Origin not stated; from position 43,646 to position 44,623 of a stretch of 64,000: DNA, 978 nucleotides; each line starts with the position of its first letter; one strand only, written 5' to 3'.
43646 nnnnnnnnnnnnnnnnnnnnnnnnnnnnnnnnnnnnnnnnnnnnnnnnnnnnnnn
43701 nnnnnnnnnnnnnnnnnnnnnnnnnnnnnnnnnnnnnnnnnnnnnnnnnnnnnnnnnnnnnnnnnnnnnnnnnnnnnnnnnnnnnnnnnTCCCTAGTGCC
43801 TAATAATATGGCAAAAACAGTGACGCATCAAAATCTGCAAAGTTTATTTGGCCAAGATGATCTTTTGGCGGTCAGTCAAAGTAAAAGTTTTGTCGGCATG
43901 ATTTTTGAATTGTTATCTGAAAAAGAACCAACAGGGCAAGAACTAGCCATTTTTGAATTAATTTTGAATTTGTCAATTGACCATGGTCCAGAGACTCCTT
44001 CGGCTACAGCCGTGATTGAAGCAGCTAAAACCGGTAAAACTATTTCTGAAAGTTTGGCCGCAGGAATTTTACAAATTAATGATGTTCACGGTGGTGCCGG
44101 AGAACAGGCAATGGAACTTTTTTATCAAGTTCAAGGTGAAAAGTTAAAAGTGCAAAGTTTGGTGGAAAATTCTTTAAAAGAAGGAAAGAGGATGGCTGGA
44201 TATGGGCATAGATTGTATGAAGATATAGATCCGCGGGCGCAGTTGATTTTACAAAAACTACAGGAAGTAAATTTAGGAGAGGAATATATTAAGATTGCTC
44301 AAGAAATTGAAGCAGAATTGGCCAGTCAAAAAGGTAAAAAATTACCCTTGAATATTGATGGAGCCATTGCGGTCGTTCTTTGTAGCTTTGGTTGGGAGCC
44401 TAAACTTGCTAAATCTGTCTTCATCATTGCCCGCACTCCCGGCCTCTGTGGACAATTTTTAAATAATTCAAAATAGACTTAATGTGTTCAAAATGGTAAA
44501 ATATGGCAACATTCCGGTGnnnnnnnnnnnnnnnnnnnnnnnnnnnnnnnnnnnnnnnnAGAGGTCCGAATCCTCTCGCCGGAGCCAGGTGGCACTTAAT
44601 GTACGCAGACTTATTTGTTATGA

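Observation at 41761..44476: sucC-like + sucD-like + truncated citrate-synthase-like operon: a split ATP-citrate lyase (citryl-CoA synthetase/lyase) arrangement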

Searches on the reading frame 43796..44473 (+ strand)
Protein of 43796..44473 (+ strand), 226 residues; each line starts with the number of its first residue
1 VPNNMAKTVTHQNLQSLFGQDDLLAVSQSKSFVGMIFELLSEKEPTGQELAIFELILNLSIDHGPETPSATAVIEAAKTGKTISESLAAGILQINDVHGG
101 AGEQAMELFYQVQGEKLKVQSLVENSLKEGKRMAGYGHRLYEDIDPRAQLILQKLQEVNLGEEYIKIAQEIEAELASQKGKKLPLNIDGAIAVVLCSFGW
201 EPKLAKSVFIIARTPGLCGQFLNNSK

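Call 3: search_protein_families(library=pfam, proteins=[window:43796-44473:+], max_evalue=0.01)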
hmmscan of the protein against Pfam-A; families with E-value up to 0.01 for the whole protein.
window:43796-44473:+ (226 aa): 1 family
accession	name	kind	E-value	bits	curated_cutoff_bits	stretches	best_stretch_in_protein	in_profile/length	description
PF00285.26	Citrate_synt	-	2.2e-33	116.2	27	1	18-223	136-346/357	Citrate synthase, C-terminal domain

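Call 4: search_protein_families(library=ncbifam, proteins=[window:43796-44473:+], max_evalue=0.01)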
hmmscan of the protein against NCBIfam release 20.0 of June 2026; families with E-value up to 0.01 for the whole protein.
window:43796-44473:+ (226 aa): 22 families
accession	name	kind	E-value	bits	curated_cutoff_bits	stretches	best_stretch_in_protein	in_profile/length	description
NF004869.0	PRK06224.1-6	subfamily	8.2e-43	146.6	212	1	29-219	30-224/263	citryl-CoA lyase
NF004864.0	PRK06224.1-1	equivalog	1.2e-42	145.9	261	1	30-218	43-242/278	citryl-CoA lyase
NF004866.0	PRK06224.1-3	subfamily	2e-33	115.7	245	1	18-219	36-238/275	citryl-CoA lyase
NF004868.0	PRK06224.1-5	subfamily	1.3e-31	109.6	193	1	27-221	30-232/260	citryl-CoA lyase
TIGR01800.1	cit_synth_II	subfamily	3.5e-22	78.7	421.3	1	22-223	139-340/368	2-methylcitrate synthase/citrate synthase II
NF041301.1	Cit_synth_Halo_CitZ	equivalog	6.3e-21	74.8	550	1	25-223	152-351/379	citrate synthase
NF041157.1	Cit_synThplmales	equivalog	2.6e-20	72.9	590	1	25-220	145-344/377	citrate synthase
NF004126.0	PRK05614.1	equivalog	7.5e-20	70.8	505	1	27-223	195-400/430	citrate synthase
NF009004.0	PRK12349.1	equivalog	1.2e-19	70.5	508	1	18-223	143-349/372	citrate synthase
NF010637.0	PRK14034.1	equivalog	1e-18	67.5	594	1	30-222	150-342/372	citrate synthase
NF010639.0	PRK14036.1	equivalog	1.9e-18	66.4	502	1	35-217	159-344/379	citrate synthase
NF009005.0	PRK12350.1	subfamily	2e-17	63.5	332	1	43-223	151-333/366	citrate synthase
NF004867.0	PRK06224.1-4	equivalog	2.1e-17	63.1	409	1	9-220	13-229/261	citryl-CoA lyase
NF010638.0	PRK14035.1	equivalog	1.6e-16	60.1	572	1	29-220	150-341/372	citrate synthase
NF010640.0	PRK14037.1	subfamily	2.1e-16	59.8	504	1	28-221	148-346/377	citrate synthase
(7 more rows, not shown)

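Call 7: search_solved_structures(query=window:43796-44473:+, max_evalue=0.001, show_alignments=3)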
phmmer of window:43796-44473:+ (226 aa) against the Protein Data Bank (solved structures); distinct sequences matched with E-value up to 0.001: 62 (the best 60 are shown).
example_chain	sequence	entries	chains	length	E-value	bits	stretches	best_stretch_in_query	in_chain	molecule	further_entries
6hxp_A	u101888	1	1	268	4.9e-37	131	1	24-219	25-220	Citryl-CoA lyase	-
6abx_A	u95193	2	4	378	1.9e-18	70.3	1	27-217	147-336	Citrate synthase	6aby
2c6x_A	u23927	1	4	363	2.6e-17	66.6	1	24-223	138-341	CITRATE SYNTHASE 1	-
1vgp_A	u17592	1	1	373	4.1e-17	66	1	44-220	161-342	373aa long hypothetical citrate synthase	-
1o7x_A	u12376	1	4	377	8.5e-16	61.7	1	32-219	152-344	CITRATE SYNTHASE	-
6abv_A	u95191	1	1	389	1.2e-15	61.2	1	27-218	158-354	Citrate synthase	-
6abw_A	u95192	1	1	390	1.2e-15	61.2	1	27-218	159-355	Citrate synthase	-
6hxk_A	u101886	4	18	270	1.7e-14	57.4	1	41-195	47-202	ATP-citrate synthase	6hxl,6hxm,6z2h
6nzy_A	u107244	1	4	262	3.4e-14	56.4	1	36-224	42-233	ATP-citrate lyase alpha-subunit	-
6qcl_A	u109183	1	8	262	3.4e-14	56.4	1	36-224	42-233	ATP-citrate lyase alpha-subunit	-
6hxi_B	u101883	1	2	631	3.8e-14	56.3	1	19-195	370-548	Succinyl-CoA ligase (ADP-forming) subunit alpha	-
6hxn_A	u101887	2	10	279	4.1e-14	56.2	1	36-224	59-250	ATP-citrate lyase alpha-subunit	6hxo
2h12_A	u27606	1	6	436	5e-14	55.9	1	27-221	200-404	Citrate synthase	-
2p2w_A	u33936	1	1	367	1.5e-13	54.3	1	88-218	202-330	Citrate synthase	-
6hxj_B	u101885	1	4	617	1.6e-13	54.2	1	36-224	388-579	ATP-citrate lyase alpha-subunit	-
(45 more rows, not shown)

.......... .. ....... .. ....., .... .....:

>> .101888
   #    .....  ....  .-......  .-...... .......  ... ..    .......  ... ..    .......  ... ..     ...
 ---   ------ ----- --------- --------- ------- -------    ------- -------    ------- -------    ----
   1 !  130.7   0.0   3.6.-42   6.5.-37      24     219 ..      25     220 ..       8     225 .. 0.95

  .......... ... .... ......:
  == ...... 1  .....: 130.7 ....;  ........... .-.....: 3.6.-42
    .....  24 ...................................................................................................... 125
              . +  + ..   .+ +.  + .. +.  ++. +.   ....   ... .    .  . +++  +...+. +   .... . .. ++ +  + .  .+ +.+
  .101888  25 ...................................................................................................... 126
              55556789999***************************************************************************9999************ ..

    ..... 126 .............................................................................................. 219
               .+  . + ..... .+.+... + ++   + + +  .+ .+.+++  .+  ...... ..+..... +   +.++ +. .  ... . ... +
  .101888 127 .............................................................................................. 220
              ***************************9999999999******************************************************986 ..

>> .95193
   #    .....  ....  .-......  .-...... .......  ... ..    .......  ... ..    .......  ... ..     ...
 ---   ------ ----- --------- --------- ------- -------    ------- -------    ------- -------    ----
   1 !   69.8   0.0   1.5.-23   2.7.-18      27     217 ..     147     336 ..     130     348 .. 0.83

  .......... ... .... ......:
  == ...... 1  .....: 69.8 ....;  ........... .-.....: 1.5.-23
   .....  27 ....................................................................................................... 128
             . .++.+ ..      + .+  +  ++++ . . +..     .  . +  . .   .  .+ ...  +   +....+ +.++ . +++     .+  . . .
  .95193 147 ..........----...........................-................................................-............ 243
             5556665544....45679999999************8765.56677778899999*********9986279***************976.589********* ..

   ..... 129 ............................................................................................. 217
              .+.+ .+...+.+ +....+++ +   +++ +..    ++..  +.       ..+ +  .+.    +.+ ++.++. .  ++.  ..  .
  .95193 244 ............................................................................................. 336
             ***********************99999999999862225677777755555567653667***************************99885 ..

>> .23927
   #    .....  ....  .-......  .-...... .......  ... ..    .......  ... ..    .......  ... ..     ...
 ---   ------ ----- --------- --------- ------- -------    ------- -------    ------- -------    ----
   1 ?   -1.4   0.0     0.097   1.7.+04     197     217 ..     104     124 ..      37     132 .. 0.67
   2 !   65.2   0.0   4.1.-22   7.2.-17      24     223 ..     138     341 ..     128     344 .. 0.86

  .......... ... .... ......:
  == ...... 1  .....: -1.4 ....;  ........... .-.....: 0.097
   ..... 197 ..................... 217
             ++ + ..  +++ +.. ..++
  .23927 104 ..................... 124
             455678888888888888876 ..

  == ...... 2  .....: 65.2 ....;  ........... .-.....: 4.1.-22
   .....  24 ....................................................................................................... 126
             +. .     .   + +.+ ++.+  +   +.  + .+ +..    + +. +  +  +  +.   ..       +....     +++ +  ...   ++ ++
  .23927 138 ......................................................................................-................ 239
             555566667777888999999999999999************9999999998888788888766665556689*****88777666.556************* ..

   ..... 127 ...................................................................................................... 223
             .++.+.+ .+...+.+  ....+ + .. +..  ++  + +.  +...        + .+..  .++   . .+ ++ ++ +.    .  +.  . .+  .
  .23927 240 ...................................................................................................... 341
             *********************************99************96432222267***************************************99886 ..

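Call 12: find_homologous_proteins(query=window:43796-44473:+, max_evalue=1e-10)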
Query window:43796-44473:+ (226 aa): 4472 proteins with E <= 1e-10 among 5484 candidates; the best 120 are listed.
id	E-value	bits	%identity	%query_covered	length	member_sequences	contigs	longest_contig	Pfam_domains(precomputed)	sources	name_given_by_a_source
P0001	1.9e-137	474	100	98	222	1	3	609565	PF00285.27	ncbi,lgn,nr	ncbi:hypothetical protein HY404_02720 [Candidatus Microgenomates bacterium]|nr:hypothetical protein 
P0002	1.2e-97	344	72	98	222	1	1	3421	PF00285.27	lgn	-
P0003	3.1e-96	339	71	98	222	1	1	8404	PF00285.27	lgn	-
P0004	3.8e-95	336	67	98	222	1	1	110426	PF00285.27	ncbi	-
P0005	7.1e-92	325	69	97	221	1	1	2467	PF00285.27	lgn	-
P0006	8.6e-91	321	68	97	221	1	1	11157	PF00285.27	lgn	-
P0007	1.1e-90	321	67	98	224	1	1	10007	PF00285.27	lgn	-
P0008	5.2e-90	319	67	98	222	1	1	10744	PF00285.27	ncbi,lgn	-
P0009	8.1e-90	318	66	98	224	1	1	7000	PF00285.27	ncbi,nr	ncbi:MAG: citrate/2-methylcitrate synthase [Candidatus Daviesbacteria bacterium]|nr:citrate/2-methyl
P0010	3.3e-89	316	68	97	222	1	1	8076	PF00285.27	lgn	-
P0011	9.0e-89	315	67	97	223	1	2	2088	PF00285.27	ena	-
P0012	1.1e-88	315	65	98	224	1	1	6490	PF00285.27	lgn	-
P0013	2.0e-88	314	66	97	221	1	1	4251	PF00285.27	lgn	-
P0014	2.3e-88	313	67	97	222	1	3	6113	PF00285.27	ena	-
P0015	3.0e-88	313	65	98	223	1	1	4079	PF00285.27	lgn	-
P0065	1.5e-82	295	60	98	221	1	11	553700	PF00285.27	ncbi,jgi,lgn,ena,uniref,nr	ncbi:MAG: Citrate synthase [Candidatus Woesebacteria bacterium GW2011_GWB1_39_10]|uniref:citrate syn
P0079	1.5e-81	291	62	97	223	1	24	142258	PF00285.27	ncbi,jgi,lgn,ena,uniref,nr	ncbi:MAG: Citryl-CoA lyase [uncultured bacterium]|uniref:citrate synthase (unknown stereospecificity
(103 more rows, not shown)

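Call 14: find_encoding_contigs(protein=P0065, flank=8000, max_places=4)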
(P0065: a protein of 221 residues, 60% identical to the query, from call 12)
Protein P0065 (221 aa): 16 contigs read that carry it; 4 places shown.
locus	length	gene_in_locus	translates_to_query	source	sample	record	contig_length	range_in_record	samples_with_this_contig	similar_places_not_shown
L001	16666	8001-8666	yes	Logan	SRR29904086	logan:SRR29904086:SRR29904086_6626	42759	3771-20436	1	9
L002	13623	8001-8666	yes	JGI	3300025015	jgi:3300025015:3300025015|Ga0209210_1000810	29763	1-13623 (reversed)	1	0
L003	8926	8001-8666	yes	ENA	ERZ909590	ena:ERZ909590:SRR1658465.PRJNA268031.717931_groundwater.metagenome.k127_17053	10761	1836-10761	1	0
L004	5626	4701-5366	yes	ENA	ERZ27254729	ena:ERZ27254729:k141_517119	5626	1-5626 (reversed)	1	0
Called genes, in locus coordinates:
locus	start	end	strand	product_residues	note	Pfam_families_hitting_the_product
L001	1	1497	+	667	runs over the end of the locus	-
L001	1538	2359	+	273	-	PF03372:Exo_endo_phos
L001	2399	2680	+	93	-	PF02604:PhdYeFM_antitox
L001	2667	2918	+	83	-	PF05016:ParE_toxin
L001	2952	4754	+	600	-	PF01807:Zn_ribbon_DnaG, PF08275:DNAG_N, PF01751:Toprim, PF13155:Toprim_2, PF13662:Toprim_4, PF10410:DnaB_bind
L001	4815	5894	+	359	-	PF03979:Sigma70_r1_1, PF00140:Sigma70_r1_2, PF04542:Sigma70_r2, PF04539:Sigma70_r3, PF04545:Sigma70_r4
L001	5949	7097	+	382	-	PF08442:ATP-grasp_2, PF13549:ATP-grasp_5 (weak), PF24948:Citrate_synth_N, PF16114:Citrate_bind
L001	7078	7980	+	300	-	PF02629:CoA_binding, PF13380:CoA_binding_2 (faint), PF13607:Succ_CoA_lig, PF00549:Ligase_CoA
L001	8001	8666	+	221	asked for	PF00285:Citrate_synt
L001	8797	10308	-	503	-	PF00239:Resolvase, PF07508:Recombinase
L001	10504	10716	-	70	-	-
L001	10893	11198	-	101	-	-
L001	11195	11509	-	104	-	PF01726:LexA_DNA_bind (faint), PF13730:HTH_36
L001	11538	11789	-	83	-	PF18903:DUF5659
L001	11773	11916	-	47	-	-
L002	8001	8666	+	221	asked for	PF00285:Citrate_synt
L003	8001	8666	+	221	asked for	PF00285:Citrate_synt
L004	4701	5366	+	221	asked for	PF00285:Citrate_synt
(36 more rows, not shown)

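Call 15: find_encoding_contigs(protein=P0079, flank=8000, max_places=4)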
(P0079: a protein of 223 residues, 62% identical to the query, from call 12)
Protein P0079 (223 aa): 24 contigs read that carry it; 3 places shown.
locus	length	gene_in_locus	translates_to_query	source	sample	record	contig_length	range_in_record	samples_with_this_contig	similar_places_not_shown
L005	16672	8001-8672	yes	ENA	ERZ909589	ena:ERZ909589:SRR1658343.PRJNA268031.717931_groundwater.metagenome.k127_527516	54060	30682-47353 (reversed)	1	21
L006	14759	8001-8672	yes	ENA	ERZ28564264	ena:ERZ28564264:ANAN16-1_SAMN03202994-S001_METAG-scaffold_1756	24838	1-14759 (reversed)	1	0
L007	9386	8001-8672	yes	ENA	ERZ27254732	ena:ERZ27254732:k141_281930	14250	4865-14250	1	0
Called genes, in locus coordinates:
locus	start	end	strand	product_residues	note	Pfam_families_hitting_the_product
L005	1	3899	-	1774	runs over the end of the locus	PF01075:Glyco_transf_9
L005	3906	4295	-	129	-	PF18908:DUF5663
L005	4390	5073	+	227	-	-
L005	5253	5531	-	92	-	-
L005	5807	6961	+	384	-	PF08442:ATP-grasp_2, PF13549:ATP-grasp_5 (faint), PF24948:Citrate_synth_N, PF16114:Citrate_bind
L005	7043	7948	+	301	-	PF02629:CoA_binding, PF13380:CoA_binding_2, PF13607:Succ_CoA_lig, PF00549:Ligase_CoA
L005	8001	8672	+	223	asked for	PF00285:Citrate_synt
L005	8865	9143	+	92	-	-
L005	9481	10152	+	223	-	-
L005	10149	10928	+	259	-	PF24827:AstE_AspA_cat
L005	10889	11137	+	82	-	-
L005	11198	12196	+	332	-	PF00579:tRNA-synt_1b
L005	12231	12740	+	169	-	-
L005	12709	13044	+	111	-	PF01588:tRNA_bind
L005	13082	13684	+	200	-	-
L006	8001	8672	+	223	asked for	PF00285:Citrate_synt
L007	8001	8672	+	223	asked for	PF00285:Citrate_synt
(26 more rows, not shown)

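Call 32: predict_structure(alignment_id=A1)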
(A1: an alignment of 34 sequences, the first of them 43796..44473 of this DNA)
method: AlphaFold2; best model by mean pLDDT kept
length: 226 residues; sequences in the alignment: 34
mean_pLDDT: 93.0   pTM: 0.89
mean pLDDT of the five models: 93.0, 92.7, 91.6, 91.5, 90.3
residues with pLDDT >= 90: 195; 70-90: 25; 50-70: 3; < 50: 3
segments of 3 or more residues with pLDDT < 50: 1-3
pLDDT, mean of each block of 10 residues (from residue 1): 70 94 95 97 96 97 91 98 98 82 93 94 92 86 93 98 98 95 94 98 93 96 93
secondary structure, 60 per line:
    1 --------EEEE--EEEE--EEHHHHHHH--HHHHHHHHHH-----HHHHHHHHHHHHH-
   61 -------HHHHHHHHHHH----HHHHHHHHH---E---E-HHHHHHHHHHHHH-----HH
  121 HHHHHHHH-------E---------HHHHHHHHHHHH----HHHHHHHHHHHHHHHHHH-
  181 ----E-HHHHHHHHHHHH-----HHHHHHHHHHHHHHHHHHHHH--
elements in order: E9-12 E15-18 H23-29 H32-41 H47-59 H68-78 H83-91 H101-113 H119-128 H146-157 H162-179 H187-198 H204-224

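Call 35: find_encoding_contigs(protein=P0001, flank=10000, max_places=3)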
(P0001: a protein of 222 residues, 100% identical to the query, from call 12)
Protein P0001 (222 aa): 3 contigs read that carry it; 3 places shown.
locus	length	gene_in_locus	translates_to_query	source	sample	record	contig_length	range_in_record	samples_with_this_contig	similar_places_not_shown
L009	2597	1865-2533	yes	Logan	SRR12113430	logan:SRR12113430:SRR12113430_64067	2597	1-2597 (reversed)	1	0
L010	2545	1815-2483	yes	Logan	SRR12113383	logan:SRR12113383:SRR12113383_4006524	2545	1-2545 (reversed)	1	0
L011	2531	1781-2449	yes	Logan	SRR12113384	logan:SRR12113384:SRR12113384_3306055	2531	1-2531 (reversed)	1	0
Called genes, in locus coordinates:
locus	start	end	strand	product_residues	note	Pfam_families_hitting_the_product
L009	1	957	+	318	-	?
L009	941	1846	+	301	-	PF02629:CoA_binding, PF00549:Ligase_CoA, PF13607:Succ_CoA_lig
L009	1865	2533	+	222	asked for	PF00285:Citrate_synt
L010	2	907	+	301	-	?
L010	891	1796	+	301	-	PF02629:CoA_binding, PF00549:Ligase_CoA, PF13607:Succ_CoA_lig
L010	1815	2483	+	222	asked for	PF00285:Citrate_synt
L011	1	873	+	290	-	?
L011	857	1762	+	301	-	PF02629:CoA_binding, PF00549:Ligase_CoA, PF13607:Succ_CoA_lig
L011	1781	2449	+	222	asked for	PF00285:Citrate_synt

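Call 36: fold_search(model_id=the predicted structure, library=pdb)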
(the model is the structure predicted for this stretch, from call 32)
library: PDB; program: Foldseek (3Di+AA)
matches with E <= 10: 302; with E <= 0.001: 239
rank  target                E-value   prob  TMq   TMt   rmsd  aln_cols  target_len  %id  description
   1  6hxp                  1.1e-17  1.00  0.91  0.81   1.8       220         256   34  Structure of citryl-CoA lyase from Hydrogenobacter thermophilus (released 2019-04-10)
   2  6hxo_A                3.6e-12  1.00  0.86  0.76   3.2       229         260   24  Structure of the citryl-CoA lyase core module of Chlorobium limicola ATP citrate lyase (space group P21) (released 2019-04-10)
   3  6znw_B                4.3e-12  1.00  0.85  0.33   3.4       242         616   25  Methanosaeta concilii ATP citrate lyase (D541A mutant) in complex with (3S)-citryl-CoA. (released 2021-07-14)
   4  6hxi_B                5.3e-12  1.00  0.84  0.33   3.4       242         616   26  Structure of ATP citrate lyase from Methanothrix soehngenii in complex with citrate and coenzyme A (released 2019-04-10)
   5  7rkz_D                6.2e-12  1.00  0.85  0.20   3.4       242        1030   23  Structure of ACLY D1026A-substrates-asym-int (released 2023-05-10)
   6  6hxl_C                6.2e-12  1.00  0.85  0.74   3.6       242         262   24  Structure of the citryl-CoA lyase core module of human ATP citrate lyase in complex with citrate and CoASH (space grou (released 2019-04-10)
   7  6hxl_A                6.5e-12  1.00  0.85  0.73   3.7       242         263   24  Structure of the citryl-CoA lyase core module of human ATP citrate lyase in complex with citrate and CoASH (space grou (released 2019-04-10)
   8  8g1e_A                7.2e-12  1.00  0.85  0.20   3.4       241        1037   23  Structure of ACLY-D1026A-products-asym (released 2023-05-10)
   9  6hxm_B                7.5e-12  1.00  0.86  0.74   3.3       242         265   24  Structure of the citryl-CoA lyase core module of human ATP citrate lyase in complex with citrate and CoASH in space gr (released 2019-04-10)
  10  6hxk_A                8.3e-12  1.00  0.84  0.73   3.5       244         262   24  Structure of the citryl-CoA lyase core module of human ATP citrate lyase in complex with citrate (released 2019-04-10)
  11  6qfb_B                8.8e-12  1.00  0.84  0.20   3.6       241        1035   24  Structure of the human ATP citrate lyase holoenzyme in complex with citrate, coenzyme A and Mg.ADP (released 2019-04-10)
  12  6hxk_B                8.8e-12  1.00  0.84  0.73   3.7       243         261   24  Structure of the citryl-CoA lyase core module of human ATP citrate lyase in complex with citrate (released 2019-04-10)
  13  6z2h_C                1.2e-11  1.00  0.84  0.73   3.7       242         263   24  Citryl-CoA lyase module of human ATP citrate lyase in complex with (3S)-citryl-CoA. (released 2021-05-26)
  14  6hxl_H                1.2e-11  1.00  0.82  0.71   3.8       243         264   25  Structure of the citryl-CoA lyase core module of human ATP citrate lyase in complex with citrate and CoASH (space grou (released 2019-04-10)
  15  6hxm_A                1.2e-11  1.00  0.84  0.73   3.7       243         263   24  Structure of the citryl-CoA lyase core module of human ATP citrate lyase in complex with citrate and CoASH in space gr (released 2019-04-10)
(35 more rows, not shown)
